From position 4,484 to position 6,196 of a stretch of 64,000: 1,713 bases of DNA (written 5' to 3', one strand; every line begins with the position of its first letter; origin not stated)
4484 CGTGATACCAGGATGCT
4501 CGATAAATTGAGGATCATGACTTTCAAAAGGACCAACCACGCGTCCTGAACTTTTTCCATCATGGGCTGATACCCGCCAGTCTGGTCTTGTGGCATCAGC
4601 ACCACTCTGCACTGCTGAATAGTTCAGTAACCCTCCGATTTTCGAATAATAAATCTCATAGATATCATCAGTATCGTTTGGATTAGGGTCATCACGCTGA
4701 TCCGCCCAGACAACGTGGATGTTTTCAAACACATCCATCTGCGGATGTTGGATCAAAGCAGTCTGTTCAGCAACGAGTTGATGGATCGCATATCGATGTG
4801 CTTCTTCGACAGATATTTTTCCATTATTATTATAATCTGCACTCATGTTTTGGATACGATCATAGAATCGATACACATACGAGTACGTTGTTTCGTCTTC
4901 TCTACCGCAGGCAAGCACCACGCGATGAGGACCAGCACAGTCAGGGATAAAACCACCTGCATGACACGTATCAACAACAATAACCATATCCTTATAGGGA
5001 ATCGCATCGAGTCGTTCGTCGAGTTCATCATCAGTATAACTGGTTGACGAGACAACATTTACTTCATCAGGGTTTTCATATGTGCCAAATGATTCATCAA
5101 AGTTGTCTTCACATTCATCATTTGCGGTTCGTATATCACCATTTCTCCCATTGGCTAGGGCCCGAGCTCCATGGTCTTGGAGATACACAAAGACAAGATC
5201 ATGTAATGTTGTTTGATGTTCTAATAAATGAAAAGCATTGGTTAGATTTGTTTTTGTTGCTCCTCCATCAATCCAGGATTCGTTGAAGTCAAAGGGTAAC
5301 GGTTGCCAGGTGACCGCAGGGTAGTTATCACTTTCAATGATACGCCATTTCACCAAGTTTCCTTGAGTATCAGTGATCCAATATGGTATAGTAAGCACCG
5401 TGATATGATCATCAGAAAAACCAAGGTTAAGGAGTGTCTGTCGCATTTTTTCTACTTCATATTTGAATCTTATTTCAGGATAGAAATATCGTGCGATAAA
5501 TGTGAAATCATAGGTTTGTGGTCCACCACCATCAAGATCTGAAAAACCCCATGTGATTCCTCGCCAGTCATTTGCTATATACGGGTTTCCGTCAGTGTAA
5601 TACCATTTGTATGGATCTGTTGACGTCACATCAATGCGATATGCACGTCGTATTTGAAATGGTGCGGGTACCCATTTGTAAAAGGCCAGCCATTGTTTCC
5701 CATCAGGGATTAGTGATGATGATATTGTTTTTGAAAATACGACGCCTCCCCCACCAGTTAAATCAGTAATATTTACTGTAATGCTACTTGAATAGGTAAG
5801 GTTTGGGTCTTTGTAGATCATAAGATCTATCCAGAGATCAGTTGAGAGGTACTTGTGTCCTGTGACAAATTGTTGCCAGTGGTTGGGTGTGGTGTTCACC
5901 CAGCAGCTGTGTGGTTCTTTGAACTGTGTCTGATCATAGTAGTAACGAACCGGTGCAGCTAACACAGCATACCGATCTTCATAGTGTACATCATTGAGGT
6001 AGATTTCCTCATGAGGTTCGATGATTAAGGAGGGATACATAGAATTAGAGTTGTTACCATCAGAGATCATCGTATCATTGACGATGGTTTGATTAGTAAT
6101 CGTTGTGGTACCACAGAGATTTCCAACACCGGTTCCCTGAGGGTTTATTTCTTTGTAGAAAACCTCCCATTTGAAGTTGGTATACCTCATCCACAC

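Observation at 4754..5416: Caspase-like (clan CD) peptidase domain with an intact His-Gly / D-T-C-H-A-G dyad embedded in a giant surface protein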

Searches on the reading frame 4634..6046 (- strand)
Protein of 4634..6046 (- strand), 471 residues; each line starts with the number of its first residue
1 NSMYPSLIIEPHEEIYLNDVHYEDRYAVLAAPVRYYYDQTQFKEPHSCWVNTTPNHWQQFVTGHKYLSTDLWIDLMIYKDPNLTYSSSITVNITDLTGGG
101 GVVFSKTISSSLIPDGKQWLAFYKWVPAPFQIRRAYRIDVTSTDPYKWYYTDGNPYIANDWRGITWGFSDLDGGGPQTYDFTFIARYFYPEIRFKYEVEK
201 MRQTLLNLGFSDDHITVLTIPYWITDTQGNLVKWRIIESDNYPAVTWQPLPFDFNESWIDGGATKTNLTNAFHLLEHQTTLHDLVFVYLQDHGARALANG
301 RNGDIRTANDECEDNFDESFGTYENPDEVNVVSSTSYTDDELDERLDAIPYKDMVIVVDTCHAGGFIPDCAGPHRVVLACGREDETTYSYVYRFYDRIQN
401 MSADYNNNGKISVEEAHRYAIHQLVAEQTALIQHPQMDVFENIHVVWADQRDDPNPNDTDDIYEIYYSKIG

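Call 21: predict_structure(protein=window:4634-6046:-)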
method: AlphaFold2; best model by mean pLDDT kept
length: 471 residues; sequences in the alignment: 1
mean_pLDDT: 35.8   pTM: 0.26
mean pLDDT of the five models: 35.8, 30.9, 28.4, 27.1, 27.0
residues with pLDDT >= 90: 0; 70-90: 0; 50-70: 24; < 50: 447
segments of 3 or more residues with pLDDT < 50: 1-74, 78-86, 94-101, 116-198, 200-396, 398-471
pLDDT, mean of each block of 10 residues (from residue 1): 24 27 34 32 34 36 36 48 47 47 52 50 44 38 32 26 33 33 36 42 43 41 32 31 28 26 23 22 24 25 29 31 31 36 41 36 31 33 39 46 44 45 43 35 39 42 37 29
secondary structure, 60 per line:
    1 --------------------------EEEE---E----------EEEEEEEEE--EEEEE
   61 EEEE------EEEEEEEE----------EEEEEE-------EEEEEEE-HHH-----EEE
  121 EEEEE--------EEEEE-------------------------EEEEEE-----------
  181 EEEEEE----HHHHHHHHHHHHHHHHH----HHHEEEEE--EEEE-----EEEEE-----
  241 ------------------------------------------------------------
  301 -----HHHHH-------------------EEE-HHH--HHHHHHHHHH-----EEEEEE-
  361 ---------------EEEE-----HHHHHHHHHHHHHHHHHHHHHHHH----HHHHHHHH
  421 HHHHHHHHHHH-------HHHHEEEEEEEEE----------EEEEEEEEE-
elements in order: E27-30 E45-53 E56-64 E71-78 E89-94 E102-108 E118-125 E134-138 E164-169 E181-186 H191-207 E215-219 E222-225 E231-235 H306-310 E330-332 H339-348 E354-359 E376-379 H385-408 H413-431 H439-442 E443-451 E462-470
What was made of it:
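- Tried and rejected: AlphaFold without an alignment was useless, pLDDT 36 (call 21).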

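Call 22: search_protein_representatives(protein=window:4634-6046:-)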
Query: 471 residues. Proteins with E-value up to 0.001 (for the whole library): 284; up to 1e-10: 22; up to 1e-30: 7. The best 150 are listed.
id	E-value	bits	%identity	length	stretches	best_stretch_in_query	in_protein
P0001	0.0e+00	1113.7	100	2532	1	1-471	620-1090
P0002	1.0e-139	483.0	54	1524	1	2-471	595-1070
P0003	2.6e-125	435.4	51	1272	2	2-471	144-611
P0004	2.9e-102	359.4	50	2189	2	2-471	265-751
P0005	2.2e-98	346.6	45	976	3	2-471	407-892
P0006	1.2e-81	291.4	47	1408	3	2-468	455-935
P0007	5.9e-36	140.7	54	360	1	2-124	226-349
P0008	7.5e-28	114.0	40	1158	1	191-458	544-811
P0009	1.5e-25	106.4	36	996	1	157-440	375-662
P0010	3.1e-22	95.4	36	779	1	187-422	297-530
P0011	3.6e-20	88.6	33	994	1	194-420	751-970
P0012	7.2e-19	84.3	37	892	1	191-423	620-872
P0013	1.4e-17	80.0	41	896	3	282-461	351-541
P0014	9.1e-17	77.4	35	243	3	336-440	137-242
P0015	1.6e-16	76.6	36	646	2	282-424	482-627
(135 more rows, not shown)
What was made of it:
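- Tried and rejected: The exhaustive representative search was needed (call 22).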

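Call 32: search_solved_structures(query=A1, max_evalue=1, show_alignments=4)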
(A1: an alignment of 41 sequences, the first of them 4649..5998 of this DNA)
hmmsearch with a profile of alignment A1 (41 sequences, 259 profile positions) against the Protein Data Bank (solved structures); distinct sequences matched with E-value up to 1: 75 (the best 60 are shown).
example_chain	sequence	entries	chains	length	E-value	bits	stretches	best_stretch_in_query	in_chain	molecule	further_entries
6w8s_A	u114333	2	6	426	2.4e-25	92.5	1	13-167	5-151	Metacaspase-4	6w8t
6w8r_A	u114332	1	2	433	1e-23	87.2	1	13-167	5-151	Metacaspase-4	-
7qp0_A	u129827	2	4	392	1.9e-17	66.7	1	12-161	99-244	Metacaspase-1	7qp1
4f6o_A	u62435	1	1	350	1.9e-17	66.7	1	13-162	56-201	Metacaspase-1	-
4f6p_A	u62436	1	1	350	8.2e-16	61.3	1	13-161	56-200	Metacaspase-1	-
8a53_A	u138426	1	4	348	3.4e-14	56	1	9-163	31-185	Metacaspase-9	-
9n3d_A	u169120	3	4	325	3.8e-14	55.9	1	10-183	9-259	Metacaspase-9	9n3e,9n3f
9vsx_A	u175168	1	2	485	2.1e-13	53.4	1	4-183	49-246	VdiPAL1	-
6idv_A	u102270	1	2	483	7.4e-13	51.6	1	4-183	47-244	Peptide Asparaginyl Ligases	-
5obt_A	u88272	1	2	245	1.1e-12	51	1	8-183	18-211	Vacuolar-processing enzyme gamma-isozyme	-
6l4v_A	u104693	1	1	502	1.1e-12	51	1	8-183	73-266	Asparaginyl endopeptidase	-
6dhi_A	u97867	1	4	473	1.2e-12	51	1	4-183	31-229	Asparaginyl endopeptidase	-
6lko_A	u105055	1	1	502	1.6e-12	50.6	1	7-182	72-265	Asparaginyl endopeptidase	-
6l4w_A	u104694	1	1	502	2.8e-12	49.7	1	7-182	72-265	Asparaginyl endopeptidase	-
6l4x_A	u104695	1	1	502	3.9e-12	49.3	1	7-182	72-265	Asparaginyl endopeptidase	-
4aw9_A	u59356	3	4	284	5e-11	45.6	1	10-183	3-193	LEGUMAIN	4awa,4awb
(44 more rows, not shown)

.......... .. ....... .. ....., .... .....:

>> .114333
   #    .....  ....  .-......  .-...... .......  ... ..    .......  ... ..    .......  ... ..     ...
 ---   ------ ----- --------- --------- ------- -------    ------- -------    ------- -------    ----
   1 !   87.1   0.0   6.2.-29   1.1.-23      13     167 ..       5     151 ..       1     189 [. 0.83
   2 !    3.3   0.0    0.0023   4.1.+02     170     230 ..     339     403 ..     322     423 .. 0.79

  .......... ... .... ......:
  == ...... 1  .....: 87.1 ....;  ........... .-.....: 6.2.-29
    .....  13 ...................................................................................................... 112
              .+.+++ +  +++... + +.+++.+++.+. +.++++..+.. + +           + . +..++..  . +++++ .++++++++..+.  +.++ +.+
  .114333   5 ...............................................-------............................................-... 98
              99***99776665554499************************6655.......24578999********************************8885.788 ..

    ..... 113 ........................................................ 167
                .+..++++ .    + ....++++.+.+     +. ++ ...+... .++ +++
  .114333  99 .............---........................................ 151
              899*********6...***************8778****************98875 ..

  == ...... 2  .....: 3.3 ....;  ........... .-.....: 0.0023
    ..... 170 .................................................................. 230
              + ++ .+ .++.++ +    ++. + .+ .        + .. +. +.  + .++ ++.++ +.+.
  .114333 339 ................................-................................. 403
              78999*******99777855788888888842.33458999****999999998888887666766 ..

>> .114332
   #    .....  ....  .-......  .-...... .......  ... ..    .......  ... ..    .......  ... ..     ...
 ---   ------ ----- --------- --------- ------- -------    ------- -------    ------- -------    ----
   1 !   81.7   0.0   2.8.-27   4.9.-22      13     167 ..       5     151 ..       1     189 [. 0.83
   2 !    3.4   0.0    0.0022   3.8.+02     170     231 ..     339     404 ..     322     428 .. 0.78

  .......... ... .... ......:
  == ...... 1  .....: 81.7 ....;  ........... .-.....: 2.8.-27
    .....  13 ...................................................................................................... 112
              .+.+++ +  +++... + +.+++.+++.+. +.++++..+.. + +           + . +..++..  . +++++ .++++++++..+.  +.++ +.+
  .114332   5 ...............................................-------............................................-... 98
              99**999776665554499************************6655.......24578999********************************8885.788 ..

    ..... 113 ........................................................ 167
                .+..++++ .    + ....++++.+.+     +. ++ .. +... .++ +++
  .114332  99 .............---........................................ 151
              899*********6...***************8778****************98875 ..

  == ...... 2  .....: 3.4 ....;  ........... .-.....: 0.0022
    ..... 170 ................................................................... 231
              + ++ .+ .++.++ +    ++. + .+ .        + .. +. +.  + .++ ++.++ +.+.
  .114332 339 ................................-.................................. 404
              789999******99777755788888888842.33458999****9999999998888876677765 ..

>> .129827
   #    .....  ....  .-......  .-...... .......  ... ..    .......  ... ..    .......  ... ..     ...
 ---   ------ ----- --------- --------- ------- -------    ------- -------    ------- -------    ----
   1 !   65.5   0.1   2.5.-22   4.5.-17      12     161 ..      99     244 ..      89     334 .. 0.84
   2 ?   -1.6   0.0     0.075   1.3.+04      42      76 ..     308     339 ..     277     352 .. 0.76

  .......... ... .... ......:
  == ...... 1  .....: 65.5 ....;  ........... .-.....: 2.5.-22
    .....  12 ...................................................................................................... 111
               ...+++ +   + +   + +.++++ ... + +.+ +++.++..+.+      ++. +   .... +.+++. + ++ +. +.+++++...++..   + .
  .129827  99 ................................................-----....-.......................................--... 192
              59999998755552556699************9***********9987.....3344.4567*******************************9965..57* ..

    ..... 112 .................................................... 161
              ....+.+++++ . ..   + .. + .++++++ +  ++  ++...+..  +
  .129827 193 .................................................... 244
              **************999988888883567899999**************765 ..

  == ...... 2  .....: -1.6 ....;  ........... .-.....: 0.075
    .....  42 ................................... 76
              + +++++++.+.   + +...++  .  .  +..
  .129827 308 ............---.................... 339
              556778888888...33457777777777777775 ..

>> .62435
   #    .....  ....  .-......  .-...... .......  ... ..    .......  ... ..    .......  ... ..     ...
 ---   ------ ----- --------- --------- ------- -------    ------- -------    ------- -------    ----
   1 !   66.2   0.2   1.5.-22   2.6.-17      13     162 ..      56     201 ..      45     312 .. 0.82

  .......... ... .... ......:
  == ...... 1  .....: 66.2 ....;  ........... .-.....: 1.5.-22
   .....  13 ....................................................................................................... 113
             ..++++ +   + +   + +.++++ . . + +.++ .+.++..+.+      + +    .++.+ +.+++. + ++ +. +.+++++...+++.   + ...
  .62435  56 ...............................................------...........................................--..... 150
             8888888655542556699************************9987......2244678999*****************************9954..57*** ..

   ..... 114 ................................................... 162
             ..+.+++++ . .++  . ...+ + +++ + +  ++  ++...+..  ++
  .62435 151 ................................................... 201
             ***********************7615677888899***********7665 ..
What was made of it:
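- The broader profile A1 hits metacaspases (2.4e-25) and legumains (~1e-12) (call 32).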

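Call 33: search_protein_families(library=pfam, alignment_id=A1, max_evalue=0.01)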
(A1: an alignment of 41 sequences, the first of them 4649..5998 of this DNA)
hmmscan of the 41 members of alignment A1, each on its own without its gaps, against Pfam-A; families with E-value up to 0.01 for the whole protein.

A. member 1, window:4649-5998:- (450 aa): 1 family
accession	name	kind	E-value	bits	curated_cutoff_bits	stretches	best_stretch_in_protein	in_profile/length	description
PF01650.23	Peptidase_C13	-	4.1e-09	36.8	22.8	2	326-380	141-196/258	Peptidase C13 family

B. families by the number of members that match (of 41 scanned): 7 families
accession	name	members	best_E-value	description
PF01650.23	Peptidase_C13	35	2.3e-13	Peptidase C13 family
PF00656.27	Peptidase_C14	12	5.3e-23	Caspase domain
PF13202.12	EF-hand_5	3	0.00031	EF hand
PF00036.39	EF-hand_1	2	0.00017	EF hand domain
PF13499.12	EF-hand_7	2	0.0011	EF-hand domain pair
PF13405.12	EF-hand_6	2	0.0053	EF-hand domain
PF19872.4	DUF6345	1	0.0099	Family of unknown function (DUF6345)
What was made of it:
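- On EF-hand calcium-binding loop: Some homologues pass at 1.7e-4 to 3e-4 (call 33).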

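Call 38: predict_structure(alignment_id=A1)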
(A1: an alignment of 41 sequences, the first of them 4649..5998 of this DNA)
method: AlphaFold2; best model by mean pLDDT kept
length: 450 residues; sequences in the alignment: 41
mean_pLDDT: 78.5   pTM: 0.83
mean pLDDT of the five models: 78.5, 77.8, 76.8, 76.5, 74.8
residues with pLDDT >= 90: 177; 70-90: 135; 50-70: 90; < 50: 48
segments of 3 or more residues with pLDDT < 50: 1-3, 21-26, 141-152, 160-164, 227-229, 427-438, 442-445
pLDDT, mean of each block of 10 residues (from residue 1): 75 85 55 78 71 79 94 93 91 90 84 86 92 69 45 50 50 73 94 97 80 71 52 65 92 97 98 90 57 66 81 68 93 97 93 90 91 83 94 92 89 78 62 42 61
secondary structure, 60 per line:
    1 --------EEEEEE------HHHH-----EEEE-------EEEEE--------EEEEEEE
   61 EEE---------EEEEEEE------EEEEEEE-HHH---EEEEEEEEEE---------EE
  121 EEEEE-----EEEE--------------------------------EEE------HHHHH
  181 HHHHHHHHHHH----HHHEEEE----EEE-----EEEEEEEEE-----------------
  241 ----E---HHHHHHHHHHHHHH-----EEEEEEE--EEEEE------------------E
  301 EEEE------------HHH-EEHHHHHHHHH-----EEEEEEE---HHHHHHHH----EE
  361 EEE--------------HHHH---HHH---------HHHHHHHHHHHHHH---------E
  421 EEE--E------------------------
elements in order: E9-14 H21-24 E30-33 E41-45 E54-63 E73-79 E86-92 E100-109 E119-125 E131-134 E167-169 H176-191 E199-202 E207-209 E215-223 H249-262 E268-274 E277-281 E300-304 H323-331 E337-343 H347-354 E359-363 H378-381 H397-410 E420-423
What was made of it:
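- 5489..5935 (-): Nested insert of ~150 aa (aa ~657-805) between strand 1 and helix 1. It is predicted to be an eight-stranded beta-sandwich (aa 665-769) followed by a low-confidence loop. It occurs only in the closest relatives. Model strands E30-E134 have pLDDT 78-94 (call 38).
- On Clan CD cysteine peptidases: AlphaFold model with pTM 0.83 (call 38).
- On EF-hand calcium-binding loop: It has a helix before and after in the model (H378-381, H397-410; call 38).
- AlphaFold with a 41-sequence alignment gives pTM 0.83 (call 38).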

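Call 41: fold_search(model_id=the predicted structure, library=pdb)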
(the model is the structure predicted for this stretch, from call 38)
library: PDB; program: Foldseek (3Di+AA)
matches with E <= 10: 1607; with E <= 0.001: 50
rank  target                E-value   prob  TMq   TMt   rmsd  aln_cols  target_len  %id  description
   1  4awb_B                6.6e-07  1.00  0.35  0.57   5.7       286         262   15  Crystal structure of active legumain in complex with AAN-CMK (released 2013-06-26)
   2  4n6o_A                6.6e-07  1.00  0.34  0.55   5.5       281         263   14  Crystal structure of reduced legumain in complex with cystatin E/M (released 2015-02-11)
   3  4fgu_A                1.1e-06  1.00  0.35  0.39   4.9       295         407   12  Crystal structure of prolegumain (released 2013-07-03)
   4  7fqh_D                1.2e-06  1.00  0.35  0.57   6.0       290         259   14  Crystal Structure of human Legumain in complex with (2S)-N-[(3S)-5-amino-5-oxopent-1-yn-3-yl]-1-[1-[4-(cyclopropylmeth (released 2023-10-11)
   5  8imy_K                2.0e-06  1.00  0.32  0.42   8.5       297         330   11  Cryo-EM structure of GPI-T (inactive mutant) with GPI and proULBP2, a proprotein substrate (released 2023-08-16)
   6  7fqi_B                2.2e-06  1.00  0.36  0.57   5.7       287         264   14  Crystal Structure of human Legumain in complex with (2S)-N-[(1S)-3-amino-1-cyano-3-oxopropyl]-1-[1-[4-[(2,4-difluoroph (released 2023-10-11)
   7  7fqi_A                2.9e-06  1.00  0.34  0.55   5.8       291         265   15  Crystal Structure of human Legumain in complex with (2S)-N-[(1S)-3-amino-1-cyano-3-oxopropyl]-1-[1-[4-[(2,4-difluoroph (released 2023-10-11)
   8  7f5q_B                3.5e-06  1.00  0.35  0.54   5.7       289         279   13  The crystal structure of VyPAL2 peptide asparaginyl ligase in its active enzyme form (released 2022-06-29)
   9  5lua_A                3.9e-06  1.00  0.35  0.58   5.5       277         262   15  Crystal structure of human legumain (AEP) in complex with compound 11b (released 2017-03-29)
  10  4awb_A                4.7e-06  1.00  0.35  0.56   6.3       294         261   14  Crystal structure of active legumain in complex with AAN-CMK (released 2013-06-26)
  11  7f5q_A                5.0e-06  1.00  0.35  0.54   5.7       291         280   13  The crystal structure of VyPAL2 peptide asparaginyl ligase in its active enzyme form (released 2022-06-29)
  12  7f5p_A                5.3e-06  1.00  0.35  0.53   5.2       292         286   13  The crystal structure of VyPAL2-C214A, a dead mutant of VyPAL2 peptide asparaginyl ligase in form I (released 2022-06-29)
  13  7fqk_A                5.3e-06  1.00  0.33  0.54   7.0       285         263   15  Crystal Structure of human Legumain in complex with (2S)-N-[(3S)-5-amino-1-(1,3-oxazol-2-yl)-5-oxopent-1-yn-3-yl]-1-[1 (released 2023-10-11)
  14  6l4y_B                7.1e-06  1.00  0.35  0.38   7.6       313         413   14  Turning an asparaginyl endopeptidase into a peptide ligase (released 2020-10-07)
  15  7wld_K                7.1e-06  1.00  0.34  0.44   6.1       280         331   12  Cryo-EM structure of the human glycosylphosphatidylinositol transamidase complex at 2.53 Angstrom resolution (released 2022-04-27)
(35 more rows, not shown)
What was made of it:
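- On Clan CD cysteine peptidases: Of the 50 Foldseek PDB matches at E<=1e-3, 49 are clan CD enzymes (legumain, GPI8, metacaspase, GSU0716, MALT1) (call 41).
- On C13 (legumain/GPI8): The top Foldseek hits are legumain (call 41).
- Closest known: Type I/II metacaspases. Different: The fold search ranks metacaspase below about 25 legumain/GPI8 entries (call 41).
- Foldseek ranks legumain 4awb first (E 6.6e-7, TM 0.57 on the target), then GPI8 and plant AEPs, with metacaspase and MALT1 lower (call 41). GPI8 is among the top structural matches (call 41).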

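Call 48: find_encoding_contigs(protein=P0004, flank=8000, max_places=3)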
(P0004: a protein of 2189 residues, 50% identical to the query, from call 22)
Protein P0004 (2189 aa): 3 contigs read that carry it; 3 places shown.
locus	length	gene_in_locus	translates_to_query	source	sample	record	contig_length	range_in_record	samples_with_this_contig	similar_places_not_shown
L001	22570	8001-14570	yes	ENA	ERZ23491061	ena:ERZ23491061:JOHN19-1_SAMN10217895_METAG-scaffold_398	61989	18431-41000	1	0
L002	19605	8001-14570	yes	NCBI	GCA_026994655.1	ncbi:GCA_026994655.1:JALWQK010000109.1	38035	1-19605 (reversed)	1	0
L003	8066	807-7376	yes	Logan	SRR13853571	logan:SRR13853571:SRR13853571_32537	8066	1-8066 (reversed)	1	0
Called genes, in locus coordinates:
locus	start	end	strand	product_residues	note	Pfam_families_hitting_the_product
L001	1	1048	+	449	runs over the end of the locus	PF01368:DHH, PF21763:DHH_CID, PF02272:DHHA1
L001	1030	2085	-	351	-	PF00254:FKBP_C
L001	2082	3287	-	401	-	PF00155:Aminotran_1_2, PF01041:DegT_DnrJ_EryC1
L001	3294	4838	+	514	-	PF01676:Metalloenzyme, PF06415:iPGM_N, PF01663:Phosphodiest (faint)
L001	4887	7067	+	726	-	PF11369:DUF3160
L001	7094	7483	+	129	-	PF00072:Response_reg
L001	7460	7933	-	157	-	PF19479:DUF6015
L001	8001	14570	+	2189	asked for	PF00801:PKD, PF18911:PKD_4, PF05048:NosD, PF13229:Beta_helix, PF05048:NosD, PF13229:Beta_helix, PF05048:NosD, PF13229:Beta_helix, +3 more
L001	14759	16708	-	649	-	PF01751:Toprim, PF01131:Topoisom_bac, PF01396:Zn_ribbon_Top1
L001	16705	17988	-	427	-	PF01368:DHH, PF02272:DHHA1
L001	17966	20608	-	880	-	PF18962:Por_Secre_tail (faint), PF07495:Y_Y_Y (faint)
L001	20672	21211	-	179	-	PF13245:AAA_19 (faint), PF00004:AAA (weak), PF01443:Viral_helicase1 (faint), PF03266:NTPase_1, PF13238:AAA_18 (weak)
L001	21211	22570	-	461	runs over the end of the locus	PF03807:F420_oxidored (faint), PF14691:Fer4_20, PF01262:AlaDh_PNT_C (faint), PF00070:Pyr_redox (faint), PF01266:DAO (weak), PF07992:Pyr_redox_2, PF13450:NAD_binding_8, PF13738:Pyr_redox_3 (weak)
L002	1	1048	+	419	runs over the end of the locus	PF01368:DHH, PF21763:DHH_CID, PF02272:DHHA1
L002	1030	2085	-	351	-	PF00254:FKBP_C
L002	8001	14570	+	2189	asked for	PF00801:PKD, PF18911:PKD_4, PF05048:NosD, PF13229:Beta_helix, PF05048:NosD, PF13229:Beta_helix, PF05048:NosD, PF13229:Beta_helix, +3 more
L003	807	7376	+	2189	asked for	PF00801:PKD, PF18911:PKD_4, PF05048:NosD, PF13229:Beta_helix, PF05048:NosD, PF13229:Beta_helix, PF05048:NosD, PF13229:Beta_helix, +3 more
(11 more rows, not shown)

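Call 49: find_encoding_contigs(protein=P0002, flank=8000, max_places=3)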
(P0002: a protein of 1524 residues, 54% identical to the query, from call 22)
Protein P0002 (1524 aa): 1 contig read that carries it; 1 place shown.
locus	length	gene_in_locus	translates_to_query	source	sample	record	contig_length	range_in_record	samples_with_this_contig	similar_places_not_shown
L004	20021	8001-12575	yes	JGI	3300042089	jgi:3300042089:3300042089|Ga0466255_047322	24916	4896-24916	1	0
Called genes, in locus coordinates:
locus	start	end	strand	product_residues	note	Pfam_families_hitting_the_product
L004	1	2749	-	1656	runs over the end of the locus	PF00082:Peptidase_S8, PF18911:PKD_4, PF00801:PKD, PF07705:CARDB (faint)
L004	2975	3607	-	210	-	-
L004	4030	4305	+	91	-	-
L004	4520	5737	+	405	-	PF08126:Propeptide_C25, PF01364:Peptidase_C25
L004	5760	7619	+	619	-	PF01364:Peptidase_C25, PF07705:CARDB, PF18911:PKD_4, PF00801:PKD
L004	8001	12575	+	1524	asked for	-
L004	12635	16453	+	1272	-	PF01650:Peptidase_C13 (faint)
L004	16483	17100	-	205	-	PF01583:APS_kinase, PF07931:CPT (weak), PF08433:KTI12, PF13207:AAA_17 (weak), PF13238:AAA_18, PF13671:AAA_33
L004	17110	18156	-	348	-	PF01636:APH (weak)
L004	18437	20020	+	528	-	?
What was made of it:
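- The closest homologues P0002 and P0003 sit in tandem beside one S8 and two C25 peptidase genes (call 49). One homologue pair lies in a clear extracellular peptidase cluster (call 49).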
